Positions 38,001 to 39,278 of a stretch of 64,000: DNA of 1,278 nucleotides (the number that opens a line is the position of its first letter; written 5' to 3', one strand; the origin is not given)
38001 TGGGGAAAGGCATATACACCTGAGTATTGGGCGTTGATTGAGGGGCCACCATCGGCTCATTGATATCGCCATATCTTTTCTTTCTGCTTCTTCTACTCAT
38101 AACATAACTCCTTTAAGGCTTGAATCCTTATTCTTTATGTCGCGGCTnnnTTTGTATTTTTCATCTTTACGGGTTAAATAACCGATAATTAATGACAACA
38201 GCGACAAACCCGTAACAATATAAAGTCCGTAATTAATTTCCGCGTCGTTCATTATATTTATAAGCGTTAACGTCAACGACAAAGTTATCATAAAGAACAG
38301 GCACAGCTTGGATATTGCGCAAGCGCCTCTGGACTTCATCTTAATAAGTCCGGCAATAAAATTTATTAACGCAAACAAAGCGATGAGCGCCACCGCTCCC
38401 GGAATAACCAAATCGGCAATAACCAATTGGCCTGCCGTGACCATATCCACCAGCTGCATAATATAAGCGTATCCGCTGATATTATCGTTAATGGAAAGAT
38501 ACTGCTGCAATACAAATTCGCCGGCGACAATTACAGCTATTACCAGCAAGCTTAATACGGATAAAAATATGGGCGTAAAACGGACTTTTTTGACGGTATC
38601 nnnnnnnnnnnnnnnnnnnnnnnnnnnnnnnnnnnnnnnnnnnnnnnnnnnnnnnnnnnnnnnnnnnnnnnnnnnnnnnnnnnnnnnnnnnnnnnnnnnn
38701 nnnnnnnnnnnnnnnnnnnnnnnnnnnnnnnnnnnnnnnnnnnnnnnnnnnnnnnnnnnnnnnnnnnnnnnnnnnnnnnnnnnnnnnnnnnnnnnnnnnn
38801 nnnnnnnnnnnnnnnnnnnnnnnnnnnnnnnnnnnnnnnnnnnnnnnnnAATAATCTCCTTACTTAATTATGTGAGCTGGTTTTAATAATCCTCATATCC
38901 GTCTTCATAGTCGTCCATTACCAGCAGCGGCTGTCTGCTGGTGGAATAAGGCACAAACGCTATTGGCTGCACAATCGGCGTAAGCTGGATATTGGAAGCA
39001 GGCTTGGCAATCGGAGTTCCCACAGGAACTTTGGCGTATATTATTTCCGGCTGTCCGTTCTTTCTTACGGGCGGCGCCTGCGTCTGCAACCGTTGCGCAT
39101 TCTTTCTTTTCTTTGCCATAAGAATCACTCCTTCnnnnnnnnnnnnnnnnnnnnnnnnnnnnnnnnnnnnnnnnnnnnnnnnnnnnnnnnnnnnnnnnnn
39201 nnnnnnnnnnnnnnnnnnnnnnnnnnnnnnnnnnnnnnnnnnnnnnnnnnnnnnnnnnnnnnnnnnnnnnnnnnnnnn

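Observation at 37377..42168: Six instances of a conserved 20-25 aa linear motif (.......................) spread over six genes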

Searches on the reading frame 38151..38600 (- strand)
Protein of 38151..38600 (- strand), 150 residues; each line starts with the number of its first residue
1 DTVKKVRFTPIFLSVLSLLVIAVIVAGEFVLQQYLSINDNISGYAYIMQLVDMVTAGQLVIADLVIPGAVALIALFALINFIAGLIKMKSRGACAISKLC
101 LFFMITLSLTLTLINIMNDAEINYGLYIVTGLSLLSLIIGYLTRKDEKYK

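Call 58: find_homologous_proteins(query=A6, max_evalue=0.001)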
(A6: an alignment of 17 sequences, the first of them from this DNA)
Query A6 (17 sequences) (150 aa, profile of the alignment): 11 proteins with E <= 0.001 among 8000 candidates.
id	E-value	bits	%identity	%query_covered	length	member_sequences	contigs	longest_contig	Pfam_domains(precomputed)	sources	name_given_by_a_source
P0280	3.1e-36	143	100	100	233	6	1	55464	-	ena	-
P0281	6.3e-36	142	70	97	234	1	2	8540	-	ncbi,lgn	ncbi:MAG: hypothetical protein ACOCWI_01520 [Bacillota bacterium]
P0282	7.7e-36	141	-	-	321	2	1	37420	-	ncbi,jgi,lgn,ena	-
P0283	1.4e-32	131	68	97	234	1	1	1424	-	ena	-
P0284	1.6e-30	124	67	95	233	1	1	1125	-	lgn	-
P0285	3.4e-30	123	65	97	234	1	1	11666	-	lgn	-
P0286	6.8e-30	122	65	97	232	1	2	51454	-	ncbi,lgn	-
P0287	7.8e-29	119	63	97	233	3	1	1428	-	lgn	-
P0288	2.2e-27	114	-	-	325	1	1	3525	-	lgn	-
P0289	1.7e-20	91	42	17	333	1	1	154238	-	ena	-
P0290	9.5e-19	86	66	71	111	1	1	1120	-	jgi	-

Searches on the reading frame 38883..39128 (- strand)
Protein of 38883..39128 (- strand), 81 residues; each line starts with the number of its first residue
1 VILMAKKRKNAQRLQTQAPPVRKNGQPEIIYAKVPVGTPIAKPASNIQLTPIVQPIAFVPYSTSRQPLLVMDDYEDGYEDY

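Call 3: search_protein_families(library=pfam, proteins=[window:38883-39128:-], max_evalue=1)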
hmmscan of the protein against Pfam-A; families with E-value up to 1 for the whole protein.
window:38883-39128:- (81 aa): 0 families

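Call 4: search_protein_families(library=ncbifam, proteins=[window:38883-39128:-], max_evalue=1)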
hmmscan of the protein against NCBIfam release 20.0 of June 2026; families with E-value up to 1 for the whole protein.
window:38883-39128:- (81 aa): 1 family
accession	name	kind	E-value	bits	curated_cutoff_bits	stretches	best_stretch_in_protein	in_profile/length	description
TIGR04483.1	D_pro_red_PrdB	equivalog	0.21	11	300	1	19-53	176-211/238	D-proline reductase (dithiol) protein PrdB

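Call 11: find_homologous_proteins(query=A2, max_evalue=1)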
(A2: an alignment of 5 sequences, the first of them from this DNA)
Query A2 (5 sequences) (78 aa, profile of the alignment): 152 proteins with E <= 1 among 225 candidates; the best 120 are listed.
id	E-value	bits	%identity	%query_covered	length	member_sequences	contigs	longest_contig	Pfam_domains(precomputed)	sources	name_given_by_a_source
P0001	5.9e-20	88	60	45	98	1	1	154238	-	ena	-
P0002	7.7e-20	88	99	100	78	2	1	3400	-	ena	-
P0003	4.8e-19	85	64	56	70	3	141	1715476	-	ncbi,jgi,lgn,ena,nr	ncbi:MAG: hypothetical protein ACOYEC_01725 [Christensenellales bacterium]|jgi:hypothetical protein|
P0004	3.7e-18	83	71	99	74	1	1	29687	-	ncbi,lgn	-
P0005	3.3e-17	80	67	88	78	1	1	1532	-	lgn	-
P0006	9.4e-17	78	66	99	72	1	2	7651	-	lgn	-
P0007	1.4e-16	77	71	49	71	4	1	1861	-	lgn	-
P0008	1.7e-16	77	73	65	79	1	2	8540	-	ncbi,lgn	ncbi:MAG: hypothetical protein ACOCWI_01515 [Bacillota bacterium]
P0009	2.0e-16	77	68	88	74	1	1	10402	-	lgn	-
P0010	9.7e-16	75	71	56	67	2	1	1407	-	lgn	-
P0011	1.2e-15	75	59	88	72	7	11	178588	-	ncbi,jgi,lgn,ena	jgi:hypothetical protein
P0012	1.5e-15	74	57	76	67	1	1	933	-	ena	-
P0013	3.4e-15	73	64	94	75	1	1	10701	-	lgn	-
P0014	4.0e-15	73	74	73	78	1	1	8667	-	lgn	-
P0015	5.4e-15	72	68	87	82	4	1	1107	-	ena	-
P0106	8.1e-10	56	63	49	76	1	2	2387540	-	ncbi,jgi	jgi:hypothetical protein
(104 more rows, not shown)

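Call 16: find_encoding_contigs(protein=P0106, flank=8000, max_places=3)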
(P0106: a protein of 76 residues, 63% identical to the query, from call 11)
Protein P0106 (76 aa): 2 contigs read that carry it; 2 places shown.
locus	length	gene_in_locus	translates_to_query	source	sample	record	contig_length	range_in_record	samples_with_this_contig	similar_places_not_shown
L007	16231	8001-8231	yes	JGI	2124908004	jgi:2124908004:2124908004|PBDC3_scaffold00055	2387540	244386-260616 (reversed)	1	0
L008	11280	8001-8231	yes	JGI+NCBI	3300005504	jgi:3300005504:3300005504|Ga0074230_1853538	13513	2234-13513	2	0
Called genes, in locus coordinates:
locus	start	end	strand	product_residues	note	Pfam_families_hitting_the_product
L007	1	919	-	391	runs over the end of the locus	PF03845:Spore_permease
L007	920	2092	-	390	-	PF25198:Spore_GerAC_N, PF05504:Spore_GerAC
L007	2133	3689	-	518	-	PF03323:GerA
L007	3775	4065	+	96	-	PF00462:Glutaredoxin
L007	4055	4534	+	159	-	PF02943:FeThRed_B, PF21349:RUBY_RBDX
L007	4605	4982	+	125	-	PF00583:Acetyltransf_1 (weak)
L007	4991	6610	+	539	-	PF00749:tRNA-synt_1c, PF03950:tRNA-synt_1c_C, PF20974:tRNA-synt_1c_C2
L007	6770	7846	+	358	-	PF13240:Zn_Ribbon_1 (weak)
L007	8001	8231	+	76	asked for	-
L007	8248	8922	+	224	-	-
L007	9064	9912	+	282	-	-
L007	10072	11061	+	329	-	-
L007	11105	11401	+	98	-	-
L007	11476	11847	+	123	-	-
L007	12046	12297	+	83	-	-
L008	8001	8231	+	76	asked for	-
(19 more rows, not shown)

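Call 21: search_protein_representatives(alignment_id=A3)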
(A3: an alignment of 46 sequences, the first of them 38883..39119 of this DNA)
Query: 46 sequences, 86 profile positions. Proteins with E-value up to 0.001 (for the whole library): 185; up to 1e-10: 65; up to 1e-30: 0. The best 150 are listed.
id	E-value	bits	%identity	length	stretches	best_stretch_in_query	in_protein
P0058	9.4e-26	105.9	-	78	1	1-79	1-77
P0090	2.4e-25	104.6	-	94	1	1-82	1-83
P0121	3.3e-25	104.1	-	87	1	3-76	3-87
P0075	2.4e-24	101.4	-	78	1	1-77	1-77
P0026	5.5e-24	100.2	-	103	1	2-83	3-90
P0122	5.5e-23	97.0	-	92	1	4-77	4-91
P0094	1.6e-22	95.6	-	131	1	1-80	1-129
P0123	1.8e-22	95.4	-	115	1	23-79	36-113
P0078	2.2e-22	95.1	-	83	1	1-78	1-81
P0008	7.4e-22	93.4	-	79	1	1-81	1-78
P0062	1.2e-21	92.7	-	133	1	9-78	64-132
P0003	1.3e-20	89.4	-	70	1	15-76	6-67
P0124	1.8e-20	88.9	-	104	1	11-79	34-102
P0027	4.3e-20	87.7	-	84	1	22-76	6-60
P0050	8.5e-20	86.8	-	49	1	33-80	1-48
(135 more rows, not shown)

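Call 23: find_related_loci(query=A3, collection=genome_contigs, flank=10000)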
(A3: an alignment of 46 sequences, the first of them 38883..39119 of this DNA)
Query A3 (78 aa) in genome_contigs; peptide patterns used: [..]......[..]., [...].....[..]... (x = any residue, [..] = any of these).
87 stretches matched a pattern; 78 encode a relative of the query (tblastn E <= 1e-3); 65 distinct loci.
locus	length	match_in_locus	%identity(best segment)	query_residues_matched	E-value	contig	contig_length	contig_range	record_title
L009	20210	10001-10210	69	1-69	1e-23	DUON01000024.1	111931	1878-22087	MAG TPA_asm: Clostridiales bacterium isolate AS08sgBPME_178 268687_AS08, whole genome shotgun sequence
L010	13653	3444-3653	61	4-73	9e-23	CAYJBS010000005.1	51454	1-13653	MAG TPA_asm: uncultured Christensenella sp. isolate ERP122455_co1_162 genome assembly, contig: NODE_38_length_51454_cov_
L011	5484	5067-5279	63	1-73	1e-22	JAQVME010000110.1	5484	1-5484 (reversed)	MAG: Clostridia bacterium isolate STF1_126 NODE_58401_length_5484_cov_2.512600_Sandtown_F1, whole genome shotgun sequenc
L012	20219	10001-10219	58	1-73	3e-22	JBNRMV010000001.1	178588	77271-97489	MAG: Christensenellales bacterium isolate UACH.msa k127_205063, whole genome shotgun sequence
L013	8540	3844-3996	73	18-68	4e-20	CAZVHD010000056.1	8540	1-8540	MAG TPA_asm: uncultured Christensenella sp. isolate SRP252850_co1_273 genome assembly, contig: NODE_15885_length_8540_co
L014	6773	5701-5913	53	1-70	1e-13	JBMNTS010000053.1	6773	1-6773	MAG: Christensenellales bacterium isolate SBF912SR2HQ0016 scaffold_51262_c1, whole genome shotgun sequence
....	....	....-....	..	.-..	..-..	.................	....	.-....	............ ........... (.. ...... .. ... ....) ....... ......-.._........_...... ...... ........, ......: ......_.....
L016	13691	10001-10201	45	1-65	6e-13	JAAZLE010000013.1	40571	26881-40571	MAG: Clostridiales bacterium isolate AS23ysBPME_171 17183_AS23, whole genome shotgun sequence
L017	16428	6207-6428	46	1-70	5e-13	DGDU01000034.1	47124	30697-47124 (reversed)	MAG TPA_asm: Christensenella sp. UBA3944 UBA3944_contig_10338, whole genome shotgun sequence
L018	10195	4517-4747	43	4-78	6e-13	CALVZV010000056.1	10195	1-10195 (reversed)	MAG: uncultured Clostridia bacterium isolate BRZ_GG__bin40 genome assembly, contig: BRZ_GG__NODE_8956_length_10195_cov_6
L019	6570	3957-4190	43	1-77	9e-13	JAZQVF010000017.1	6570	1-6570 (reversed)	MAG: Candidatus Stercoripulliclostridium sp. isolate T1900045171_TC20190165.MAGScoT_cleanbin_000006 SGB_5191_k141_678910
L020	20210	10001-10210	49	1-70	1e-12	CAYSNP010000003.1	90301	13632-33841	MAG TPA_asm: uncultured Christensenellaceae bacterium isolate binchicken_co139_91 genome assembly, contig: NODE_176_leng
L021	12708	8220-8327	69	35-70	3e-12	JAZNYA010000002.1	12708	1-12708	MAG: Candidatus Stercoripulliclostridium sp. isolate T1900044777_TS20190243.MAGScoT_cleanbin_000072 SGB_2502_k141_943454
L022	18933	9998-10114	64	35-73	2e-12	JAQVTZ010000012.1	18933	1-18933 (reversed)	MAG: Clostridia bacterium isolate STF1_44 NODE_7333_length_18933_cov_6.144156_Sandtown_F1, whole genome shotgun sequence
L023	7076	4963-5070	69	35-70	3e-12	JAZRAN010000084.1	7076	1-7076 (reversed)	MAG: Candidatus Stercoripulliclostridium sp. isolate T1900045141_TC20190135.MAGScoT_cleanbin_000010 SGB_4919_k141_295326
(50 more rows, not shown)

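Call 34: search_protein_families(library=padloc, proteins=[window:38883-39128:-], max_evalue=0.1)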
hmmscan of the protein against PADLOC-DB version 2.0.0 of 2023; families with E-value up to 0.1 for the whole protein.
window:38883-39128:- (81 aa): 0 families

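Call 35: search_protein_families(library=phrogs, proteins=[window:38883-39128:-], max_evalue=0.1)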
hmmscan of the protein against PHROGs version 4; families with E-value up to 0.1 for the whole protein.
window:38883-39128:- (81 aa): 0 families

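Call 36: search_solved_structures(query=A3, max_evalue=10, show_alignments=3)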
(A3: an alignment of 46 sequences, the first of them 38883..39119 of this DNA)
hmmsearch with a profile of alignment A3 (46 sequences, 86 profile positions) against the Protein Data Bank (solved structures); distinct sequences matched with E-value up to 10: 0.

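Call 46: predict_structure(alignment_id=A5)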
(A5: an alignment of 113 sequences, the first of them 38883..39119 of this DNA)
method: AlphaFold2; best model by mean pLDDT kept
length: 78 residues; sequences in the alignment: 113
mean_pLDDT: 68.0   pTM: 0.15
mean pLDDT of the five models: 68.0, 66.9, 65.3, 64.6, 64.5
residues with pLDDT >= 90: 0; 70-90: 38; 50-70: 38; < 50: 2
segments of 3 or more residues with pLDDT < 50: none
pLDDT, mean of each block of 10 residues (from residue 1): 59 60 74 78 81 72 65 52
secondary structure, 60 per line:
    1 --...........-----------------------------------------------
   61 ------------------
elements in order: H3-13

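Call 61: search_protein_families(library=pfam, alignment_id=A7, max_evalue=0.001)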
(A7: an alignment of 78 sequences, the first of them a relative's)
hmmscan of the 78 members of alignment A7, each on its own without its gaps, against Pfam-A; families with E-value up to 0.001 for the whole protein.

A. member 1, P0208 (319 aa): 1 family
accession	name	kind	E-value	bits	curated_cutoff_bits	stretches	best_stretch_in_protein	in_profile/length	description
PF13240.11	Zn_Ribbon_1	-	0.00027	21.1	25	1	123-143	2-22/23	zinc-ribbon domain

B. families by the number of members that match (of 78 scanned): 7 families
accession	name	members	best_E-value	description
PF13240.11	Zn_Ribbon_1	5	5.2e-17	zinc-ribbon domain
PF12773.13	DZR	2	6.1e-22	Double zinc ribbon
PF13248.11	Zn_ribbon_3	2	2.3e-11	zinc-ribbon domain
PF18912.6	DZR_2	2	4.5e-09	Double zinc ribbon domain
PF24463.1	DUF7577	1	2.3e-08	Domain of unknown function (DUF7577)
PF17032.10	Zn_ribbon_15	1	1.1e-07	zinc-ribbon family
PF00641.23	Zn_ribbon_RanBP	1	0.00018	Zn-finger in Ran binding protein and others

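Call 69: find_related_loci(query=A3, collection=viral_contigs, flank=5000)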
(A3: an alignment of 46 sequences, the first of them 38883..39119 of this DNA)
Query A3 (78 aa) in viral_contigs; peptide patterns used: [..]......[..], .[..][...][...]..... (x = any residue, [..] = any of these).
35 stretches matched a pattern, but none encodes a relative of the query by tblastn (E <= 1e-3).
